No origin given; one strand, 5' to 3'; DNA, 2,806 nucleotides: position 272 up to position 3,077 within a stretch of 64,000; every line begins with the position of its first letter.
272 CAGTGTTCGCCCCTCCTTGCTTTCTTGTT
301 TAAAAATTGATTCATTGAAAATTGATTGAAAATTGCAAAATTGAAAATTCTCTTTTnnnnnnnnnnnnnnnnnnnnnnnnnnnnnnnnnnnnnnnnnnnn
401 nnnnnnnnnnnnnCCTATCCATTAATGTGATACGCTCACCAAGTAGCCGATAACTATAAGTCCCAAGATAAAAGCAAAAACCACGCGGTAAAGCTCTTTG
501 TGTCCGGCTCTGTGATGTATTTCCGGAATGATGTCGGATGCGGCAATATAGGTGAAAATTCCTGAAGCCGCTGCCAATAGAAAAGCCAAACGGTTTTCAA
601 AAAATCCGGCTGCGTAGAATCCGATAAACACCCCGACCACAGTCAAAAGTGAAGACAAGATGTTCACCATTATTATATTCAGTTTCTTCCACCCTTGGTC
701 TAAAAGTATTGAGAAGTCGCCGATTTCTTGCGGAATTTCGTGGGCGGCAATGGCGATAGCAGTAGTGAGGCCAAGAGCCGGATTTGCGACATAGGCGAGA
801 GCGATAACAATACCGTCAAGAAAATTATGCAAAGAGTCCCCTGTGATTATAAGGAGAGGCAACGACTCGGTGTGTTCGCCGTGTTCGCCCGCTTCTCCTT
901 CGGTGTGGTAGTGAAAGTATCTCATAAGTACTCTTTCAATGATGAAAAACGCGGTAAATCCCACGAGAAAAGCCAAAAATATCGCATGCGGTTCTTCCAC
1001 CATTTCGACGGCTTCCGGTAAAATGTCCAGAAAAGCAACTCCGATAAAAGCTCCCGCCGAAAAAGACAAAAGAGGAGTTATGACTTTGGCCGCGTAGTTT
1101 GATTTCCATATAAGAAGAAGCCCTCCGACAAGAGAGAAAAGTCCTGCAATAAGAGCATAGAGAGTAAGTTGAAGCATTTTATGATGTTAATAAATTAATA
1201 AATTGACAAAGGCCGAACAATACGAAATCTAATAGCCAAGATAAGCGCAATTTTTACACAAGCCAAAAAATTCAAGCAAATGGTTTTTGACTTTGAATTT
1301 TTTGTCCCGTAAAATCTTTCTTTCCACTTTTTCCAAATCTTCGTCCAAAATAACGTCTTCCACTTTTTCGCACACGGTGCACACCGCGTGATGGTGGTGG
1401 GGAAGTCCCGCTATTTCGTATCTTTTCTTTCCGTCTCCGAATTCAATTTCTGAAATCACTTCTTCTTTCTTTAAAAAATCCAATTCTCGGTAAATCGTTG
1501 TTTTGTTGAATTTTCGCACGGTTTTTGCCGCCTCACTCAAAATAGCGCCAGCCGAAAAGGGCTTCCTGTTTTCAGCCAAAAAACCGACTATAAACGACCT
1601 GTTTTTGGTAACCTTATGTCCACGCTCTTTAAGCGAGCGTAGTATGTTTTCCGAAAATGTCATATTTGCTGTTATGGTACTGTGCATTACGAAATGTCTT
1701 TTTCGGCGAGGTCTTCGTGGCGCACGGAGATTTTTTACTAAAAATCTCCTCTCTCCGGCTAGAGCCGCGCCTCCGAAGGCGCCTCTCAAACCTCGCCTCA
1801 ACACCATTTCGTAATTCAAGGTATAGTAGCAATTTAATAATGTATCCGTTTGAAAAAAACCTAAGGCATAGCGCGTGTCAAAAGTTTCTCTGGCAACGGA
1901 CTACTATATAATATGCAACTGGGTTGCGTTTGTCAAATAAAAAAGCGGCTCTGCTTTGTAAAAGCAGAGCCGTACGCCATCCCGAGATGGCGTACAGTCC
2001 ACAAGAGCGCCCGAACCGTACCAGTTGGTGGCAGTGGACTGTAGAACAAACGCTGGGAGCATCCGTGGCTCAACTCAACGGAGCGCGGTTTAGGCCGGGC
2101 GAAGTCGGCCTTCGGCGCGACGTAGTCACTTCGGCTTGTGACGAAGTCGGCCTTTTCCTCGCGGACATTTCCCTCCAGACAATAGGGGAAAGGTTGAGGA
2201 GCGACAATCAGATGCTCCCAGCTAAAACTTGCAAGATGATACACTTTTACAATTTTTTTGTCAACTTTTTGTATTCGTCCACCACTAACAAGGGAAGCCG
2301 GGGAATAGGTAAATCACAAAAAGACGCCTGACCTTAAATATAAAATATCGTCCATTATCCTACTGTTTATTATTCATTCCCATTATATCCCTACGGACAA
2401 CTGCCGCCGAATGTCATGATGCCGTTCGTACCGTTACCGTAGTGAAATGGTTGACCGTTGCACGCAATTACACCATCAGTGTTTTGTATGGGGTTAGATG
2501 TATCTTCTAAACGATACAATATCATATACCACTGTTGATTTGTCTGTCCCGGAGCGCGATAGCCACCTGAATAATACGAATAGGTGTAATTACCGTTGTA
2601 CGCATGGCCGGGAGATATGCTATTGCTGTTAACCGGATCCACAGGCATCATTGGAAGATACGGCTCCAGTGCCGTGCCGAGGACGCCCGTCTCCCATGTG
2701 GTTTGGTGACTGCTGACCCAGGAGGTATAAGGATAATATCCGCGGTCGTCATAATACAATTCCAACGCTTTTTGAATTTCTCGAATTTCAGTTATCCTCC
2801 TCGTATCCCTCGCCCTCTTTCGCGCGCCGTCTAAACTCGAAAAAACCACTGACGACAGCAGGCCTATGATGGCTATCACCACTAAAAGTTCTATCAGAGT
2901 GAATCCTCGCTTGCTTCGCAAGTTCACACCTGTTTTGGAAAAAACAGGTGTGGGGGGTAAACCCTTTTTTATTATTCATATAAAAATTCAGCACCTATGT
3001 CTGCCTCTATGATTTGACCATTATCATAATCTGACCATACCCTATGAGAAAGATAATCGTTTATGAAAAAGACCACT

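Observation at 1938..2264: Promoter-to-terminator structured RNA candidate (~290 nt, GC-rich) upstream of the zur-zupT zinc module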

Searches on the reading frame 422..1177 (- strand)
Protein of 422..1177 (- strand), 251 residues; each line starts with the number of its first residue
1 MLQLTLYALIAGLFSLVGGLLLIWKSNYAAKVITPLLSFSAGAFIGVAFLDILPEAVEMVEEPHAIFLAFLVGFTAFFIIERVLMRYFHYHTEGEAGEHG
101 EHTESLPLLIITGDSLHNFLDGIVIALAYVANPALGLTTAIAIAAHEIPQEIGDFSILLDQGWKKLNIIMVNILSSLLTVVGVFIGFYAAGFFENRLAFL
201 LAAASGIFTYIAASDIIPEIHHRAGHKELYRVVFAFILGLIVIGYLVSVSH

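Call 8: find_encoding_contigs(protein=window:422-1177:-, flank=10000, max_places=10)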
Protein window:422-1177:- (251 aa): 1 contig read that carries it; 1 place shown.
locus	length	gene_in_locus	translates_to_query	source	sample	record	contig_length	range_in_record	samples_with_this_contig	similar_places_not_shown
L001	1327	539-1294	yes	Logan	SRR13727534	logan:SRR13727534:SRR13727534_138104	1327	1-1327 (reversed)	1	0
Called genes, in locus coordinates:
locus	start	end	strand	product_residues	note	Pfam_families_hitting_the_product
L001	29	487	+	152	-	PF01475:FUR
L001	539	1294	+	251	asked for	PF02535:Zip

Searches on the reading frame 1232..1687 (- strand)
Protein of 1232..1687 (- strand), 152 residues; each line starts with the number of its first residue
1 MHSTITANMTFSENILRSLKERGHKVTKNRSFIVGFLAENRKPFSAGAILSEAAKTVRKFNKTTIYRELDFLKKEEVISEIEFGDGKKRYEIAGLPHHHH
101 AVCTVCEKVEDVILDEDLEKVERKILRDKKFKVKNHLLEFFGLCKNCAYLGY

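Call 12: find_homologous_proteins(query=window:1232-1687:-, max_evalue=1e-10)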
Query seq(152 aa) (152 aa): 188 proteins with E <= 1e-10 among 227 candidates; the best 120 are listed.
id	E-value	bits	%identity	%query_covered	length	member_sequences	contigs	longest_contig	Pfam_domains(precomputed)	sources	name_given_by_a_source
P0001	2.3e-89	315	100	95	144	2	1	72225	PF01475.26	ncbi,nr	ncbi:MAG: Fur family transcriptional regulator [bacterium]|nr:Fur family transcriptional regulator [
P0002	7.5e-44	167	54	92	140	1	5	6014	PF01475.26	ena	-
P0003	2.2e-43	166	54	89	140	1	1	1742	PF01475.26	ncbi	-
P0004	1.5e-40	157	53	89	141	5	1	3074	PF01475.26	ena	-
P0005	4.9e-40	155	54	91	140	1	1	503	PF01475.26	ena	-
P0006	6.4e-40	155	50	91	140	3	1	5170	PF01475.26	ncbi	-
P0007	6.6e-40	154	52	89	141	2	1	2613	PF01475.26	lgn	-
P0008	9.1e-40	154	51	89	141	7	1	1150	PF01475.26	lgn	-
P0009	1.5e-39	153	51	92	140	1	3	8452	PF01475.26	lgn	-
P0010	3.5e-39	152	51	91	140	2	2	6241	PF01475.26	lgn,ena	-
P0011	4.2e-39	152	51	89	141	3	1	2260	PF01475.26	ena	-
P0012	4.8e-39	152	51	94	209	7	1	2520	PF01475.26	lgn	-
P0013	2.2e-38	150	50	92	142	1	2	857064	PF01475.26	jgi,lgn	jgi:Fur family ferric uptake transcriptional regulator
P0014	2.3e-38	149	53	91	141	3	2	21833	PF01475.26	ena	-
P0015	7.0e-38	148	52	91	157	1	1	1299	PF01475.26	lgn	-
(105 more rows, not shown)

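Call 13: find_encoding_contigs(protein=P0001, flank=3000, max_places=5)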
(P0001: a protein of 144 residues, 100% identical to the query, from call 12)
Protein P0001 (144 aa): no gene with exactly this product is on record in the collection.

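Call 20: find_encoding_contigs(protein=P0002, flank=6000, max_places=5)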
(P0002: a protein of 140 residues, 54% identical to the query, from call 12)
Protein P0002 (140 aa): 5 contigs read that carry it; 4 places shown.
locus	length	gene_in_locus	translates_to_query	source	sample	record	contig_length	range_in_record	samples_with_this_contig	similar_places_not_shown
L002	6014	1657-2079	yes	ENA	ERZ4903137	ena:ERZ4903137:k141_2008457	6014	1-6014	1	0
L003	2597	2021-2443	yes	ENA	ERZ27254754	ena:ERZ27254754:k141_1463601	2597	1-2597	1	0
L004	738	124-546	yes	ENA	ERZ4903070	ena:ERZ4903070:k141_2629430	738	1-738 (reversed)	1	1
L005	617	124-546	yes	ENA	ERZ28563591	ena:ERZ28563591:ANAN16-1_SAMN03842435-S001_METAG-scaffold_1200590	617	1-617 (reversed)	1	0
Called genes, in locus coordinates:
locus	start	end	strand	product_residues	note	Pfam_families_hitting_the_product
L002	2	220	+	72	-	?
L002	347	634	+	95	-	PF04193:PQ-loop (weak)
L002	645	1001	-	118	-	-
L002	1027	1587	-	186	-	PF01625:PMSR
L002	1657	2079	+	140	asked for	PF01475:FUR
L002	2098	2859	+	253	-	PF02535:Zip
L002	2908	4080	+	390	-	PF07907:YibE_F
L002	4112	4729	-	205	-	-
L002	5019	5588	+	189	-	PF04542:Sigma70_r2, PF08281:Sigma70_r4_2, PF04545:Sigma70_r4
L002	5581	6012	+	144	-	?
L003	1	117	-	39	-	?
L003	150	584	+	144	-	PF00892:EamA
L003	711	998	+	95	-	PF04193:PQ-loop (weak)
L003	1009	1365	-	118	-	-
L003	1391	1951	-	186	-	PF01625:PMSR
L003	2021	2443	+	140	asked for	PF01475:FUR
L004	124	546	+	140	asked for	PF01475:FUR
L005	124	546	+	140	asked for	PF01475:FUR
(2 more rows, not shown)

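Call 21: find_encoding_contigs(protein=P0014, flank=6000, max_places=3)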
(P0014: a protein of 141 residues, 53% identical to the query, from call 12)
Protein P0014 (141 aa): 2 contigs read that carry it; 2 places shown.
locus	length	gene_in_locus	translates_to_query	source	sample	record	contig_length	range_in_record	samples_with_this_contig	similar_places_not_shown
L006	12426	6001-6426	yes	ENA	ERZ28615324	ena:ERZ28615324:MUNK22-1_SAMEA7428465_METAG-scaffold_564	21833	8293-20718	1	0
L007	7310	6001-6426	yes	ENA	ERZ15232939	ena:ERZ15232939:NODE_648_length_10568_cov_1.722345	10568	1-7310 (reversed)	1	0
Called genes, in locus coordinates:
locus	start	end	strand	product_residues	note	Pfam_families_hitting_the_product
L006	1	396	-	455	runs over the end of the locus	-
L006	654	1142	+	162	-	PF01988:VIT1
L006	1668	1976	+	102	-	-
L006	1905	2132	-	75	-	-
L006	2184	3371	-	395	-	-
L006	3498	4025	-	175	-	-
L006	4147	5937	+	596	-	PF00933:Glyco_hydro_3, PF01915:Glyco_hydro_3_C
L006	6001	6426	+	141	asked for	PF01475:FUR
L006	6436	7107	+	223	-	PF02535:Zip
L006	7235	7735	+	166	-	-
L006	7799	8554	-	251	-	-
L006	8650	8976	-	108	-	-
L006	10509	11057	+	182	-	-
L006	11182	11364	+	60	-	-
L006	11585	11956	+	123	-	-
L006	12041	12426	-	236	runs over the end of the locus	PF08843:AbiEii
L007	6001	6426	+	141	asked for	PF01475:FUR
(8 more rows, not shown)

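Call 22: find_encoding_contigs(protein=P0013, flank=6000, max_places=3)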
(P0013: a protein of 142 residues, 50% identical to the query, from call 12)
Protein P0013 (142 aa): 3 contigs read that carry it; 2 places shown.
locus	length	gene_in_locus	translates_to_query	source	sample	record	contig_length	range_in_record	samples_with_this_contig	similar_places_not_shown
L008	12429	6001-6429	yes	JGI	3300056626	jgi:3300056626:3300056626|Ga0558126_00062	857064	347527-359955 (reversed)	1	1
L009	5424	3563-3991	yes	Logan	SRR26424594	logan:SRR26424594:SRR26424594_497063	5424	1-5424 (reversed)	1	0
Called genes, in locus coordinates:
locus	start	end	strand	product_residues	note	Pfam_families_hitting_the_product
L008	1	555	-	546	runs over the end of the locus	PF02683:DsbD_TM, PF13386:DsbD_2, PF00578:AhpC-TSA, PF08534:Redoxin, PF13905:Thioredoxin_8, PF17991:Thioredoxin_10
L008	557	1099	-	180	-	PF00578:AhpC-TSA (weak), PF00085:Thioredoxin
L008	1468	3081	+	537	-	PF09603:Fib_succ_major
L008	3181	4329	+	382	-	PF07963:N_methyl (weak), PF09603:Fib_succ_major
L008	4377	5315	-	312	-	PF01936:NYN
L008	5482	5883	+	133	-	PF04138:GtrA_DPMS_TM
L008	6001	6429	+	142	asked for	PF01475:FUR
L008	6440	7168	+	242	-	PF02535:Zip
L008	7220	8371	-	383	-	PF07963:N_methyl (weak), PF09603:Fib_succ_major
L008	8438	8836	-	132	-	PF07883:Cupin_2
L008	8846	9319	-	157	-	-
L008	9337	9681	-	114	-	-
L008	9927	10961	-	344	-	-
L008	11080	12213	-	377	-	PF01180:DHO_dh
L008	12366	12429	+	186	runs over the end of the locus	PF07155:ECF-ribofla_trS (faint)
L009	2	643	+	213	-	?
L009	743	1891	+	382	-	PF07963:N_methyl (weak), PF09603:Fib_succ_major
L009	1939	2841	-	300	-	PF01936:NYN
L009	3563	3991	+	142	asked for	PF01475:FUR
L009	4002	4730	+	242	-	PF02535:Zip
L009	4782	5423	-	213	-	?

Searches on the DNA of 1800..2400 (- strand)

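Call 4: search_rna_families(source=window, start=1800, end=2400, threshold=evalue, max_evalue=10, show_alignments=5)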
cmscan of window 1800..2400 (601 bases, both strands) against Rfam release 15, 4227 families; matches with E-value up to 10: 2.
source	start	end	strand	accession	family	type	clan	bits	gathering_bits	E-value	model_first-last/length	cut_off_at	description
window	2316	2398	-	RF02641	Spy490483c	Gene; sRNA;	-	16.2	65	4.6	1-98/98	no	S. pyogenes small RNA Spy490483c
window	2223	2259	+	RF03485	mir-4000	Gene; miRNA;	-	14.5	58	7.3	1-54/54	no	mir-4000 microRNA precursor family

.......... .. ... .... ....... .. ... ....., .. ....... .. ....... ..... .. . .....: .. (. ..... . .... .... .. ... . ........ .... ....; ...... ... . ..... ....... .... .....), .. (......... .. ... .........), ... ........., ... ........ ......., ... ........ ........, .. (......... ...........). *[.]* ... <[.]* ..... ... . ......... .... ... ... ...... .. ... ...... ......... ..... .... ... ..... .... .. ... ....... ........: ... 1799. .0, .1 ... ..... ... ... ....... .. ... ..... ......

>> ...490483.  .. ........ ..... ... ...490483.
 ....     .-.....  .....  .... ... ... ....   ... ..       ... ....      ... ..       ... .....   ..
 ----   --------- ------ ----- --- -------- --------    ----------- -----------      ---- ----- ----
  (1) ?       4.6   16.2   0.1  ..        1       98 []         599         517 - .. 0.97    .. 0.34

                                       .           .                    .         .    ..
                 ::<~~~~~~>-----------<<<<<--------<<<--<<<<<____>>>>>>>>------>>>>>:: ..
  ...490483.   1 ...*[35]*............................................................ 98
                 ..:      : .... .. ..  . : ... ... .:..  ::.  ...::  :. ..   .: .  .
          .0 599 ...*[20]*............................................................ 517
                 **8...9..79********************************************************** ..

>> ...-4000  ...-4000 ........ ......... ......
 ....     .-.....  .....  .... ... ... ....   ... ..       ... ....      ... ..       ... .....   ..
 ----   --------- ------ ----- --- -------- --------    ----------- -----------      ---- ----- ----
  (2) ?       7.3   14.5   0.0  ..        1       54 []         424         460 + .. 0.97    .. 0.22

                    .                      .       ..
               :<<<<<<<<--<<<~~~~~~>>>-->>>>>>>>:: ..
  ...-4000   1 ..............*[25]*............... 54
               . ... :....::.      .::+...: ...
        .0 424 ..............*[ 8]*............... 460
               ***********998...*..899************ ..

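Call 15: search_dna_similar(query=window:1930-2270:-, collection=phages, mode=distant, max_evalue=1)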
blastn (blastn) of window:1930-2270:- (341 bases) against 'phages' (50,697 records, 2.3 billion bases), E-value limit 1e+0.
No match.

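Call 16: search_dna_similar(query=window:1930-2270:-, collection=plasmids, mode=distant, max_evalue=1)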
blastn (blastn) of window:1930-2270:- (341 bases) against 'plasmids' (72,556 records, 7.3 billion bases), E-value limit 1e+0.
No match.
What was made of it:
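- Tried and rejected: blastn against phages and plasmids found nothing (calls 15, 16).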

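Call 67: search_rna_families(source=window, start=1938, end=2232, threshold=evalue, max_evalue=10, show_alignments=3)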
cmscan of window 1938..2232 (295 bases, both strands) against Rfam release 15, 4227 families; matches with E-value up to 10: 1.
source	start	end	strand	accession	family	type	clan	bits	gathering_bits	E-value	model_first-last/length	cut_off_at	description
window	1938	2044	-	RF01610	ceN104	Gene; snRNA; snoRNA; HACA-box;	-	19.2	65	0.41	1-138/153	3'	Caenorhabditis snoRNA ceN104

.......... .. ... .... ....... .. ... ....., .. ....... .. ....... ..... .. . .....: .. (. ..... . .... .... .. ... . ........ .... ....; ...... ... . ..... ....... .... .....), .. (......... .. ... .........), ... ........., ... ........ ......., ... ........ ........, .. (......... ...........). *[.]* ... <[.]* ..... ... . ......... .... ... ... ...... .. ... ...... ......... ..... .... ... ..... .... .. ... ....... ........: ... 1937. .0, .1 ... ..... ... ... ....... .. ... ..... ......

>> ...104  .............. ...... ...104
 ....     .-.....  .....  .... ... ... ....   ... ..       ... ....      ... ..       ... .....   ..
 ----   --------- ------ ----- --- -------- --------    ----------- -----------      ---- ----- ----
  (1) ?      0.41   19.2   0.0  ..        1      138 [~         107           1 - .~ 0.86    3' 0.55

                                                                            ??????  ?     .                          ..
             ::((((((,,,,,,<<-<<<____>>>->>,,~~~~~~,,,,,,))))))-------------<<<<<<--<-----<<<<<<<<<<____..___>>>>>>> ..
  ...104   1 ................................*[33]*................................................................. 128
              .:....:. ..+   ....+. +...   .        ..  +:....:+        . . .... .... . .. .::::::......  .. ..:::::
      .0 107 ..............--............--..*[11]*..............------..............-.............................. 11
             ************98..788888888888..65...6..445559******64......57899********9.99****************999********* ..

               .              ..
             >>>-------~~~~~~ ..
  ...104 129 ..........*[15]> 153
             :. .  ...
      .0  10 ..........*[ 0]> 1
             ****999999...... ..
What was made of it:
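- On Any Rfam 15 family (4227 models): Calls 4 and 67 (E<=10 on 601 nt and 295 nt: only noise at 14-19 bits against thresholds of 58-65).
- On Bacterial RNase P RNA: No cmscan hit (calls 4, 67).
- No Rfam hit even at E<=10 on the 295-nt and 601-nt stretches (calls 4, 67).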

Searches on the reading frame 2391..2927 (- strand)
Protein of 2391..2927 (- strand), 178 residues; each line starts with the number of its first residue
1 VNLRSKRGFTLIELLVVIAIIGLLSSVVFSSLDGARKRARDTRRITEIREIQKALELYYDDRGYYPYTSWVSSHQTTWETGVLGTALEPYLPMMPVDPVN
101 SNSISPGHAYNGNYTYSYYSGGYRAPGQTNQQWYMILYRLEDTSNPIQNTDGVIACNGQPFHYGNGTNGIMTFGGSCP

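Call 10: find_encoding_contigs(protein=window:2391-2927:-, flank=10000, max_places=10)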
Protein window:2391-2927:- (178 aa): no gene with exactly this product is on record in the collection.
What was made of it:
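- Tried and rejected: Look-ups of the pilin-like protein and of P0001 were not on record (calls 10, 13).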

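Call 17: search_protein_families(library=pfam, proteins=[window:2391-2927:-], max_evalue=0.01)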
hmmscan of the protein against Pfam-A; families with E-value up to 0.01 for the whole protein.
window:2391-2927:- (178 aa): 2 families
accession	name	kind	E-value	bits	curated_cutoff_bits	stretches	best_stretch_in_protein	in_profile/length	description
PF07963.17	N_methyl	-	5.2e-09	35.7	21.2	1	4-29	2-27/27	Prokaryotic N-terminal methylation motif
PF08334.16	T2SSG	-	0.0077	16.7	21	0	37-102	7-73/108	Type II secretion system (T2SS), protein G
